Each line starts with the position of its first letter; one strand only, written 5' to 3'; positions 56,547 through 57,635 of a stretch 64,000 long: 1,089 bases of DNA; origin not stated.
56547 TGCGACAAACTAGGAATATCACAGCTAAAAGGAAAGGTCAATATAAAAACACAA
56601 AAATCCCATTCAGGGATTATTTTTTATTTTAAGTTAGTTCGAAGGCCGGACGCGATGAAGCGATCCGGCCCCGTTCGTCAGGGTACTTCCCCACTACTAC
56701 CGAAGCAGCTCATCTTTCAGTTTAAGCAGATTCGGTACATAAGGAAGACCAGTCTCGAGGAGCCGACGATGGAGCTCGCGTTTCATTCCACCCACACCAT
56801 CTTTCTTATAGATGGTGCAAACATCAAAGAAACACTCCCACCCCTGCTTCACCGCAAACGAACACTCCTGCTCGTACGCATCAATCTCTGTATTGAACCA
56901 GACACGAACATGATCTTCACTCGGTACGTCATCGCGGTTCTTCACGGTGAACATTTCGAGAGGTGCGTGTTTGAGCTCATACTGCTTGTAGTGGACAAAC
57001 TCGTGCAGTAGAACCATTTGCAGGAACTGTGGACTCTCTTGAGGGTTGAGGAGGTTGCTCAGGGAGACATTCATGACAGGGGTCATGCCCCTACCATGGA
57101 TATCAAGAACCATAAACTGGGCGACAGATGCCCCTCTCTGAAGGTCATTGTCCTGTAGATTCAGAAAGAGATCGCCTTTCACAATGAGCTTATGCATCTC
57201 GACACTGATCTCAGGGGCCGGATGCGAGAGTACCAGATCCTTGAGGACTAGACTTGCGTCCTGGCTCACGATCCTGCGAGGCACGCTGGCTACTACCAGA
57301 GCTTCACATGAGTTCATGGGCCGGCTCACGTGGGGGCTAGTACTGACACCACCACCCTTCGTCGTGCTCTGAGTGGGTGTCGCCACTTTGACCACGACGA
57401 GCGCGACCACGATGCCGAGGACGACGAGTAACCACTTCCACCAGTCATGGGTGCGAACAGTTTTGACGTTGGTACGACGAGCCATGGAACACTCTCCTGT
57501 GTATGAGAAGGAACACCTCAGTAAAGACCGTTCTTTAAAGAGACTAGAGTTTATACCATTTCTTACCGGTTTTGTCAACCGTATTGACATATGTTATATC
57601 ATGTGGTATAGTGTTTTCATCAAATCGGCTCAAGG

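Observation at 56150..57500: GC-rich islet 4: two-gene module (aromatic-rich Zn-ribbon membrane peptide plus membrane-anchored HExxH protein)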

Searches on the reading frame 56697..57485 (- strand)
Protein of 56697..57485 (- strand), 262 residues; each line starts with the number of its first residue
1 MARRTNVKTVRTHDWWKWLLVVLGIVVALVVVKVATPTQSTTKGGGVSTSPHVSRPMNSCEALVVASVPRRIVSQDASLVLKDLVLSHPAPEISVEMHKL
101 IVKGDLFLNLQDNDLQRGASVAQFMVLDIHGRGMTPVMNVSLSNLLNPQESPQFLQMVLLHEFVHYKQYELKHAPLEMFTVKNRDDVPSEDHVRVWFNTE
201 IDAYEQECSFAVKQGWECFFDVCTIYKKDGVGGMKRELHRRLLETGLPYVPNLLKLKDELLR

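Call 5: search_protein_families(library=pfam, proteins=[window:56697-57485:-], max_evalue=1)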
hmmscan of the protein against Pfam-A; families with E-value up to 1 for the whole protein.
window:56697-57485:- (262 aa): 2 families
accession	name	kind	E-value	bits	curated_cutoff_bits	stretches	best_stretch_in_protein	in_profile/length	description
PF12555.13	SteA-like_C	-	0.012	16.1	26.4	1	15-38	13-36/52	SteA-like C-terminal domain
PF10263.15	SprT-like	-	0.11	12.9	25.6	1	138-172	44-78/108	SprT-like family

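Call 6: search_protein_families(library=ncbifam, proteins=[window:56697-57485:-], max_evalue=1)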
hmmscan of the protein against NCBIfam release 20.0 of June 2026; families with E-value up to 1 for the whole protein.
window:56697-57485:- (262 aa): 1 family
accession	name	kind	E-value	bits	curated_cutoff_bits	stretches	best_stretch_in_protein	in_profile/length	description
TIGR02346.1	chap_CCT_theta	equivalog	0.12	10.7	455.9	1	58-99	41-82/531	T-complex protein 1 subunit theta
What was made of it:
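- A itself reaches no Pfam or NCBIfam threshold; SprT-like scores E 0.11 (calls 5, 6).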

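Call 9: find_homologous_proteins(query=window:56697-57485:-, max_evalue=0.001)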
Query window:56697-57485:- (262 aa): 5 proteins with E <= 0.001 among 625 candidates.
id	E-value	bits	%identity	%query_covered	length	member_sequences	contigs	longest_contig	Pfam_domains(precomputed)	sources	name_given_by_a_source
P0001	1.2e-173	594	100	100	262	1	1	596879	-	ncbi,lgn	-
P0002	4.2e-86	307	56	100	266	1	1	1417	-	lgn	-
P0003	1.4e-85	305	55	100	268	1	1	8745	-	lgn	-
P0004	5.7e-84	300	55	100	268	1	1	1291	-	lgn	-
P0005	9.3e-83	296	53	100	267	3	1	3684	-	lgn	-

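Call 11: find_encoding_contigs(protein=P0003, flank=10000)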
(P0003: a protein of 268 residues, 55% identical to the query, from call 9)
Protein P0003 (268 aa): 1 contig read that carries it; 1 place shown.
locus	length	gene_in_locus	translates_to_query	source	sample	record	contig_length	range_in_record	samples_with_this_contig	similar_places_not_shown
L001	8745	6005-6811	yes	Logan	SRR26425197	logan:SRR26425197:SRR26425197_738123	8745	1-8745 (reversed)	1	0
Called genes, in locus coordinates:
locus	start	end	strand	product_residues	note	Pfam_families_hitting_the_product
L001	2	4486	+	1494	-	?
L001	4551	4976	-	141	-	PF03946:Ribosomal_L11_N, PF00298:Ribosomal_L11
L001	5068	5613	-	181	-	PF02357:NusG, PF00467:KOW (weak)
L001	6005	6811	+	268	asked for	-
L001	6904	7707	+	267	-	-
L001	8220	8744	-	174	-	?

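Call 12: find_encoding_contigs(protein=P0001, flank=10000)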
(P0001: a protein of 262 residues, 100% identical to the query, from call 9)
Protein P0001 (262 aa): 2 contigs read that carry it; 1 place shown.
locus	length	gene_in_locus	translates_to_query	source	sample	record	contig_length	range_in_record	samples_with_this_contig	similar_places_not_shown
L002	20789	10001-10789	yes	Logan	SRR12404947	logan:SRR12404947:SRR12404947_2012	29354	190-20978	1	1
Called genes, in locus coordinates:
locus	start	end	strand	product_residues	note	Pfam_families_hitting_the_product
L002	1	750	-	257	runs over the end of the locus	PF25231:DUF7847, PF10110:GPDPase_memb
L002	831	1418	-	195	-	PF02223:Thymidylate_kin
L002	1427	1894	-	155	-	PF00186:DHFR_1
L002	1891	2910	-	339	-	PF00303:Thymidylat_synt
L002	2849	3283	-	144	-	PF00692:dUTPase, PF22769:DCD (weak)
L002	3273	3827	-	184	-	PF13238:AAA_18, PF13207:AAA_17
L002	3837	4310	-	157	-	PF00383:dCMP_cyt_deam_1, PF14437:MafB19-deam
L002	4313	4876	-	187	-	PF22769:DCD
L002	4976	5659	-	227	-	PF00687:Ribosomal_L1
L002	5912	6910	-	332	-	PF00389:2-Hacid_dh, PF02826:2-Hacid_dh_C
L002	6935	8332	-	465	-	-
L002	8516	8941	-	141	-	PF03946:Ribosomal_L11_N, PF00298:Ribosomal_L11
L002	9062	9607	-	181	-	PF02357:NusG, PF00467:KOW (weak)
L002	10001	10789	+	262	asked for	-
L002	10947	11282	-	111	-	-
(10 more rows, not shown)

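Call 15: find_encoding_contigs(protein=P0005, flank=10000)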
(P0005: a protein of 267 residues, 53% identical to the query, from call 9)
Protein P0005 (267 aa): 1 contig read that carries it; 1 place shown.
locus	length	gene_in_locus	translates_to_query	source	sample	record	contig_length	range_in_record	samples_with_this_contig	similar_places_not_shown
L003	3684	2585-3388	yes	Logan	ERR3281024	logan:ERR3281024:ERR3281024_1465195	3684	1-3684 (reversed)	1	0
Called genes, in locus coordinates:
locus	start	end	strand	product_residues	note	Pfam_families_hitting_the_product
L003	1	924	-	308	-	?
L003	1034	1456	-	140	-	PF03946:Ribosomal_L11_N, PF00298:Ribosomal_L11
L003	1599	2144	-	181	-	PF02357:NusG, PF00467:KOW (faint)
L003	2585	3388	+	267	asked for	-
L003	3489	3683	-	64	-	?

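Call 39: predict_structure(alignment_id=A1)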
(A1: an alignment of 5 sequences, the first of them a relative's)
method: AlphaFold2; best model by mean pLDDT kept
length: 262 residues; sequences in the alignment: 5
mean_pLDDT: 59.6   pTM: 0.47
mean pLDDT of the five models: 59.6, 53.5, 45.9, 39.0, 38.7
residues with pLDDT >= 90: 18; 70-90: 60; 50-70: 91; < 50: 93
segments of 3 or more residues with pLDDT < 50: 1-14, 31-75, 113-119, 129-134, 148-151, 171-184
pLDDT, mean of each block of 10 residues (from residue 1): 39 57 63 38 28 42 34 48 65 71 68 46 52 49 52 56 59 43 62 81 79 68 89 91 74 89 87
secondary structure, 60 per line:
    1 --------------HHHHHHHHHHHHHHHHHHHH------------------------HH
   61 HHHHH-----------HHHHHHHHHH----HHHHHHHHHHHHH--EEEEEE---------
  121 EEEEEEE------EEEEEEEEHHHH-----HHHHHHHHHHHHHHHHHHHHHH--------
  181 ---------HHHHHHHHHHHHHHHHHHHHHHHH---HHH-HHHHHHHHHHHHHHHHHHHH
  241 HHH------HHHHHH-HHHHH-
elements in order: H15-34 H59-65 H77-86 H91-103 E106-111 E121-127 E134-141 H142-145 H151-172 H190-213 H221-243 H250-255 H257-261

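Call 41: search_protein_representatives(alignment_id=A1)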
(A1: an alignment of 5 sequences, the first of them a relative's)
Query: 5 sequences, 268 profile positions. Proteins with E-value up to 0.001 (for the whole library): 153; up to 1e-10: 63; up to 1e-30: 1. The best 150 are listed.
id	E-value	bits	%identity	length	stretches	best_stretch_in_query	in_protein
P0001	9.1e-144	494.5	-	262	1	1-268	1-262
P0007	8.6e-28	114.2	-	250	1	69-249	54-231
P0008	2.7e-26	109.3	-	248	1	47-248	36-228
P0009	3.3e-26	109.1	-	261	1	80-248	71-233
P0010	4.4e-26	108.6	-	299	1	16-238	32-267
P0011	7.1e-26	108.0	-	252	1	80-248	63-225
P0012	4.7e-25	105.2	-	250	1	33-249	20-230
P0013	1.2e-23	100.6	-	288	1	74-243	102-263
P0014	1.9e-23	100.0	-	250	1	63-251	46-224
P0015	2.1e-23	99.8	-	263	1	77-247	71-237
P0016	3.4e-23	99.2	-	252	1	79-256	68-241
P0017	4.2e-23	98.9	-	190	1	76-248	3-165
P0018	8.2e-23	97.9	-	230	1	71-231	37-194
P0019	5.5e-22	95.2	-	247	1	51-253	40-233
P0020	1.8e-21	93.5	-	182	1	81-247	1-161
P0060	1.1e-11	61.4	-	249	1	81-246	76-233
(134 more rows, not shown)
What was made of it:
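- The profile search returns 153 representatives at E<=1e-3 and 63 at E<=1e-10, mostly 230-300 aa (call 41).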

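Call 43: fold_search(model_id=the predicted structure, library=pdb)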
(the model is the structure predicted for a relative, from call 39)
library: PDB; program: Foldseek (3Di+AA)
matches with E <= 10: 92; with E <= 0.001: 0
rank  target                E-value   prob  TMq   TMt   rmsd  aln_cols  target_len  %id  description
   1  8sjd_C                1.2e+00  0.06  0.16  0.10  20.9       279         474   12  Cryo-EM structure of the Hermes transposase bound to two right-ends of its DNA transposon. (released 2023-08-02)
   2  8cyk_A                1.4e+00  0.20  0.17  0.29   8.1        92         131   16  Crystal structure of hallucinated protein HALC1_878 (released 2022-09-28)
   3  2r7h_B                1.7e+00  0.13  0.17  0.25   9.6       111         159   16  CRYSTAL STRUCTURE OF A putative acetyltransferase of the GNAT family (DDE_3044) FROM DESULFOVIBRIO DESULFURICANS SUBSP (released 2007-09-25)
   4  9ekt_A                2.1e+00  0.06  0.15  0.09  19.6       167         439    6  (+)ML-SI3 bound TRPML1-V432A/A433G in a partially open state (released 2025-06-18)
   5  4an8_B                2.1e+00  0.03  0.13  0.10  13.7       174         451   14  Structure of Thermus thermophilus CasA (Cse1) (released 2012-05-02)
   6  8c1r_F                2.2e+00  0.04  0.16  0.21  14.9       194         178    9  Resting state homomeric GluA2 F231A mutant AMPA receptor in complex with TARP gamma-2 (released 2023-08-30)
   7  7ew8_B                2.5e+00  0.03  0.16  0.12  20.1       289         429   11  Legionella pneumophila effector AnkD (released 2022-06-01)
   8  9hlb_A                2.9e+00  0.04  0.14  0.09  19.1       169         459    8  TRPML1 in complex with compound 10 (released 2025-06-04)
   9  8pbz_B                3.3e+00  0.04  0.12  0.03  36.6       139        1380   11  Sub-tomogram average of the Nap adhesion complex from the human pathogen Mycoplasma genitalium at 11 Angstrom. (released 2023-11-01)
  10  8cyk_B                3.4e+00  0.12  0.17  0.29   7.9        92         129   16  Crystal structure of hallucinated protein HALC1_878 (released 2022-09-28)
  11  1y0n                  3.4e+00  0.09  0.11  0.29   5.7        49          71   22  Structure of Protein of Unknown Function PA3463 from Pseudomonas aeruginosa PAO1 (released 2004-12-21)
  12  1cm0_B                3.4e+00  0.09  0.18  0.25  11.6       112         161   14  CRYSTAL STRUCTURE OF THE PCAF/COENZYME-A COMPLEX (released 1999-07-06)
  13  6ycs_D                3.4e+00  0.08  0.11  0.32   6.1        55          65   18  Human Transcription Cofactor PC4 DNA-binding domain in complex with full phosphorothioate 5-10-5 2'-O-methyl DNA gapme (released 2020-04-29)
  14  8cht_C                3.4e+00  0.08  0.12  0.18   6.9        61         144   16  Crystal structure of human PURA (fragment Glu57-Glu212, PUR repeat I and II) (released 2024-02-21)
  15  1s1q_A                3.4e+00  0.06  0.11  0.17   8.6        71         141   15  TSG101(UEV) domain in complex with Ubiquitin (released 2004-05-04)
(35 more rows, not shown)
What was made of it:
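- Tried and rejected: Its Foldseek result was meaningless and was discarded (calls 39, 43).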

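Call 44: search_protein_families(library=pfam, alignment_id=A2, max_evalue=0.01)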
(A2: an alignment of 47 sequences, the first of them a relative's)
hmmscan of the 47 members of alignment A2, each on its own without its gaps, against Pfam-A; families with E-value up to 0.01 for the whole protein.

A. member 1, P0001 (262 aa): 0 families

B. families by the number of members that match (of 47 scanned): 2 families
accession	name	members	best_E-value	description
PF20573.4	DUF6782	3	7e-05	Putative metallopeptidase family (DUF6782)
PF21827.1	New_glue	1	0.0082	New glue protein family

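Call 45: search_solved_structures(query=A2, max_evalue=10, show_alignments=2)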
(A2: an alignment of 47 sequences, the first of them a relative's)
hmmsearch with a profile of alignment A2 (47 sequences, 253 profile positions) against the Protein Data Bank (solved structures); distinct sequences matched with E-value up to 10: 11.
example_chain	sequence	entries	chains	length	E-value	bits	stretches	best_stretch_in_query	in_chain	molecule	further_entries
6bv7_A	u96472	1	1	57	0.043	16.4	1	55-85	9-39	Sodium/calcium exchanger 1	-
6uph_D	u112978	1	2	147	0.1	15.1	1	35-86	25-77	Histone H2B.1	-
7on1_d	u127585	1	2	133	0.16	14.5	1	34-86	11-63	Histone H2B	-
5bt1_D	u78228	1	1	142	0.19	14.2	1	34-86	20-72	Histone H2B.1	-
4kud_D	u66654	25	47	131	0.21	14.1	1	35-86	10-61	Histone H2B.1 | Histone H2B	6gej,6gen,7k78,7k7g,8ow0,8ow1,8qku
8qz0_H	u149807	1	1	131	0.23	14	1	35-86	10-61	Histone H2B.1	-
7ssa_D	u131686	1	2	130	0.24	13.9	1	36-86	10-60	Histone H2B.1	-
9lox_D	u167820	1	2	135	0.41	13.2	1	38-86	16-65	Histone H2B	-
9s5j_X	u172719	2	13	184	0.54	12.8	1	147-197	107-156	adaptor protein | Tail tubular protein A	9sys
8jp0_A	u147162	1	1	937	0.85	12.1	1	56-85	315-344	Sodium/calcium exchanger 1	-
8sgi_A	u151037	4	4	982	0.92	12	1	56-85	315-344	Sodium/calcium exchanger 1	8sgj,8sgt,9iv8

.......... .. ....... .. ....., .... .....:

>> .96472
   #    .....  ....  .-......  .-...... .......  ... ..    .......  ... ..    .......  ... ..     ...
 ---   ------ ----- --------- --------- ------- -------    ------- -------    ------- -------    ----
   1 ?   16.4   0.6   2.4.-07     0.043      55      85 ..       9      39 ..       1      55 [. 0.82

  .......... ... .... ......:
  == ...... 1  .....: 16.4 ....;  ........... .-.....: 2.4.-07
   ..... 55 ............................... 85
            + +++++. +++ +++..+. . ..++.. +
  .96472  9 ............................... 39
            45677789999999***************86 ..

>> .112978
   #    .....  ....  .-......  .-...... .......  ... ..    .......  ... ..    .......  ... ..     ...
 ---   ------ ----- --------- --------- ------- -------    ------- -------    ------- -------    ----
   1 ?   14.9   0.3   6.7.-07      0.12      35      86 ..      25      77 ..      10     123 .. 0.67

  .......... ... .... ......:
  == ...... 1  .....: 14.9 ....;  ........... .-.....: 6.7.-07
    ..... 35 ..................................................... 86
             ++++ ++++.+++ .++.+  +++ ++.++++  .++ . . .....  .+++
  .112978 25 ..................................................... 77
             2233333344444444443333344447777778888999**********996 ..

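Call 46: find_homologous_proteins(query=A2, max_evalue=0.001)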
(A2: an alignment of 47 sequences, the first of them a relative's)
Query A2 (47 sequences) (262 aa, profile of the alignment): 8 proteins with E <= 0.001 among 4436 candidates.
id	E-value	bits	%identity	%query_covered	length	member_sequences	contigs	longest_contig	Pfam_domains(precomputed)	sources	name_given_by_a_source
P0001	1.6e-73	265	100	100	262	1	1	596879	-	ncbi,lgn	-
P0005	1.4e-68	249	53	100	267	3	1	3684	-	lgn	-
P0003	1.3e-67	246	55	100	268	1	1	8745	-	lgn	-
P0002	1.6e-65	239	56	100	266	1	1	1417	-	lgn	-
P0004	4.4e-64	234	55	100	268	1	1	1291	-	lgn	-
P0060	3.3e-42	163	27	55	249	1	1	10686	-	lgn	-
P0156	3.3e-24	104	24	74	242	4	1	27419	-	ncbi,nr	ncbi:hypothetical protein A2839_01345 [Candidatus Uhrbacteria bacterium RIFCSPHIGHO2_01_FULL_47_10]|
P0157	1.0e-22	99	24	60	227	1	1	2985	-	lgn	-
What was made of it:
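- Tried and rejected: The third word-index protein search, run with the family profile, returned only 8 proteins (call 46).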

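Call 48: find_related_loci(query=A1, collection=genome_contigs, flank=8000)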
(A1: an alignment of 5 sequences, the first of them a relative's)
Query A1 (262 aa) in genome_contigs; peptide patterns used: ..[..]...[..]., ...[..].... (x = any residue, [..] = any of these).
179 stretches matched a pattern; 2 encode a relative of the query (tblastn E <= 1e-3); 2 distinct loci.
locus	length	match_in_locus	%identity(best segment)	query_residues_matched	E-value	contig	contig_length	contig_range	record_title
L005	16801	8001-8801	53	1-262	2e-84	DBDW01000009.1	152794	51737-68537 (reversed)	MAG TPA_asm: Candidatus Magasanikbacteria bacterium UBA922 UBA922_contig_383, whole genome shotgun sequence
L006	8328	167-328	36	158-210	2e-5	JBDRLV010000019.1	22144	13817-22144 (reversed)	MAG: Patescibacteria group bacterium isolate MEGAHIT-group-1.799 k141_10741053, whole genome shotgun sequence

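Call 51: find_encoding_contigs(protein=P0156, flank=6000, max_places=3)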
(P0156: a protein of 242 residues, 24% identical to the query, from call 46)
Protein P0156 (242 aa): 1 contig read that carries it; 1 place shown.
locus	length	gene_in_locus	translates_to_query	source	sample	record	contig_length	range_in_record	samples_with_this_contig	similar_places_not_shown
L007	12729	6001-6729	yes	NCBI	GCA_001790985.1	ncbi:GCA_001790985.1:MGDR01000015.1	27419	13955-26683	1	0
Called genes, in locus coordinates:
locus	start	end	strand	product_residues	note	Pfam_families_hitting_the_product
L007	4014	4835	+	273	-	PF02129:Peptidase_S15, PF07224:Chlorophyllase (weak), PF01738:DLH (weak), PF20434:BD-FAE (faint), PF00326:Peptidase_S9, PF07859:Abhydrolase_3 (faint)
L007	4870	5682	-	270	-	-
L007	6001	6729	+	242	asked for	-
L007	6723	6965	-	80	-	-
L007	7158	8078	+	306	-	-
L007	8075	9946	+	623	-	PF00069:Pkinase, PF07714:PK_Tyr_Ser-Thr, PF01636:APH (faint)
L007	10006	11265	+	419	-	PF02403:Seryl_tRNA_N, PF00587:tRNA-synt_2b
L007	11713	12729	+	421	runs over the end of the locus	PF01551:Peptidase_M23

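Call 52: find_encoding_contigs(protein=P0060, flank=6000, max_places=3)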
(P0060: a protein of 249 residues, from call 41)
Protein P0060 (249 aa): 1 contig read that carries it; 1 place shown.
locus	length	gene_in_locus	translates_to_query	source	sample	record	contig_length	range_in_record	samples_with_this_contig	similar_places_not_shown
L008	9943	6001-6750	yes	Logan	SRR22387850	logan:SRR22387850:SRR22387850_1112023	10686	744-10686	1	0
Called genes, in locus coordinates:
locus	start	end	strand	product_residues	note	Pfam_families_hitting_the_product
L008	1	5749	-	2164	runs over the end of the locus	?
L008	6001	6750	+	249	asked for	-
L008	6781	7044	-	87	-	-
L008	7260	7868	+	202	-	PF01712:dNK (weak), PF02223:Thymidylate_kin (faint)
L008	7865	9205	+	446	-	PF13632:Glyco_trans_2_3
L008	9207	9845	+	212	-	PF00702:Hydrolase (weak)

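Call 53: find_encoding_contigs(protein=P0157, flank=6000, max_places=3)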
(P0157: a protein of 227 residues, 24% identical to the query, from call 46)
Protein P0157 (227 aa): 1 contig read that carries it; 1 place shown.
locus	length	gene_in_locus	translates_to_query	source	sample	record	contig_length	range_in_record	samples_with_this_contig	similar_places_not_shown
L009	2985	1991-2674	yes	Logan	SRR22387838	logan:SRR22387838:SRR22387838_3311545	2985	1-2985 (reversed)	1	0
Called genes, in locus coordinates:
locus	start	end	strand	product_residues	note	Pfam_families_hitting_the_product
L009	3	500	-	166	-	?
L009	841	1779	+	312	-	PF02661:Fic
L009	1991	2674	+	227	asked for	-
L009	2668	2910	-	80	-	-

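Call 59: search_protein_families(library=pfam, alignment_id=A3, max_evalue=0.1)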
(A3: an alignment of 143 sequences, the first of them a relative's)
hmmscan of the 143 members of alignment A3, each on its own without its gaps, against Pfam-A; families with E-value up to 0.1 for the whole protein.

A. member 1, P0001 (262 aa): 1 family
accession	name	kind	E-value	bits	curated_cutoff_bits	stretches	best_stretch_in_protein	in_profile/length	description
PF12555.13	SteA-like_C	-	0.012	16.1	26.4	1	15-38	13-36/52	SteA-like C-terminal domain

B. families by the number of members that match (of 143 scanned): 41 families (the first 25 are shown)
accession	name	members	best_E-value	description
PF20573.4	DUF6782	13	2.5e-06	Putative metallopeptidase family (DUF6782)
PF14891.12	Peptidase_M91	4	0.0057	Effector protein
PF05739.25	SNARE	3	0.033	SNARE domain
PF12555.13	SteA-like_C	2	0.012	SteA-like C-terminal domain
PF18894.6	PhageMetallopep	2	0.023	Putative phage metallopeptidase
PF24403.1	iSirtuin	1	0.00049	Inactive Sirtuin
PF09976.15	TPR_21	1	0.0043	Tetratricopeptide repeat-like domain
PF21827.1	New_glue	1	0.0082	New glue protein family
PF11381.13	DUF3185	1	0.012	Protein of unknown function (DUF3185)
PF00188.32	CAP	1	0.013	Cysteine-rich secretory protein family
PF12553.13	DUF3742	1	0.015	Protein of unknown function (DUF3742)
PF25816.1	RamC_N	1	0.021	RamC, N-terminal domain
PF11227.13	DUF3025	1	0.024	Protein of unknown function (DUF3025)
PF13326.11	PSII_Pbs27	1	0.028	Photosystem II Pbs27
PF13058.12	DUF3920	1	0.034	Protein of unknown function (DUF3920)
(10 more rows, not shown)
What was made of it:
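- On Pfam DUF6782 (PF20573): 13 of 143 relatives hit weakly, best E 2.5e-6 (call 59).
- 13 of 143 members weakly match Pfam DUF6782 'putative metallopeptidase' and 4 match Peptidase_M91 (call 59).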

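Call 69: list_cluster_members(proteins=[P0007, P0008, P0009, P0010, P0011, P0012, P0013, P0014, P0015, P0016])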
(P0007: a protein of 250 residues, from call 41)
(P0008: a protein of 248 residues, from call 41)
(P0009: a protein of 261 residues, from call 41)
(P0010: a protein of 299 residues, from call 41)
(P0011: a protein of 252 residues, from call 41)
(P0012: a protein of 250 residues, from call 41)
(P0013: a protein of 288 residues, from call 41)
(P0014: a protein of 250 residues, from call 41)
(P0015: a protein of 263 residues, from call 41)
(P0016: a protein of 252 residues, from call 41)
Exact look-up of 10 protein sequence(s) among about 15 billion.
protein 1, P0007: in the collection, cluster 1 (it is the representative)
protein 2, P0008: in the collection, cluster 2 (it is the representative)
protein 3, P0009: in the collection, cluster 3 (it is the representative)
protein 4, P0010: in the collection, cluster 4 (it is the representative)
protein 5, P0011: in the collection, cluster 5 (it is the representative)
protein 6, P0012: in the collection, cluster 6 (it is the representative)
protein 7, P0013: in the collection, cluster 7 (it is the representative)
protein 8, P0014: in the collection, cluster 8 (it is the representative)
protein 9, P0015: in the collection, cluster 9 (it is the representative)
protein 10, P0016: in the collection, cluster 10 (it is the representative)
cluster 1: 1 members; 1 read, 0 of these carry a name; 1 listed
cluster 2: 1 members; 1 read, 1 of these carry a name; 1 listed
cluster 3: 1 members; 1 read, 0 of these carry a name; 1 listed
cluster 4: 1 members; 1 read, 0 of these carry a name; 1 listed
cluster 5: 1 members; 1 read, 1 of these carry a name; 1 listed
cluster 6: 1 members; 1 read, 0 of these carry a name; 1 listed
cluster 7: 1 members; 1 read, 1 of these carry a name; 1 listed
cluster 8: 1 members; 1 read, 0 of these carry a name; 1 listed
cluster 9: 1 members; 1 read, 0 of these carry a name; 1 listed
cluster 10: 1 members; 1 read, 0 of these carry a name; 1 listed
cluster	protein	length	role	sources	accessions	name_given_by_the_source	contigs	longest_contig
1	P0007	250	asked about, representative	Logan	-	-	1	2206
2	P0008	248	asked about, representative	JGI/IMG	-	hypothetical protein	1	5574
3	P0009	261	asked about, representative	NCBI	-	-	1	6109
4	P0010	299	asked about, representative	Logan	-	-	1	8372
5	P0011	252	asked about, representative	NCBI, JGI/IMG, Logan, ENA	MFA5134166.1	MAG: hypothetical protein WC505_00040 [Patescibacteria group bacterium]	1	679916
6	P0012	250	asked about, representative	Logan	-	-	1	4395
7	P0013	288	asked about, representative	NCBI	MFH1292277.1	MAG: hypothetical protein ABIH87_03700 [bacterium]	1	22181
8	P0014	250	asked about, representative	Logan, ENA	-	-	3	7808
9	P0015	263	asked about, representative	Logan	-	-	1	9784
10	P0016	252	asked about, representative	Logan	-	-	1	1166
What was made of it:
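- Named members come from Uhrbacteria and Patescibacteria MAGs (calls 46, 69).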
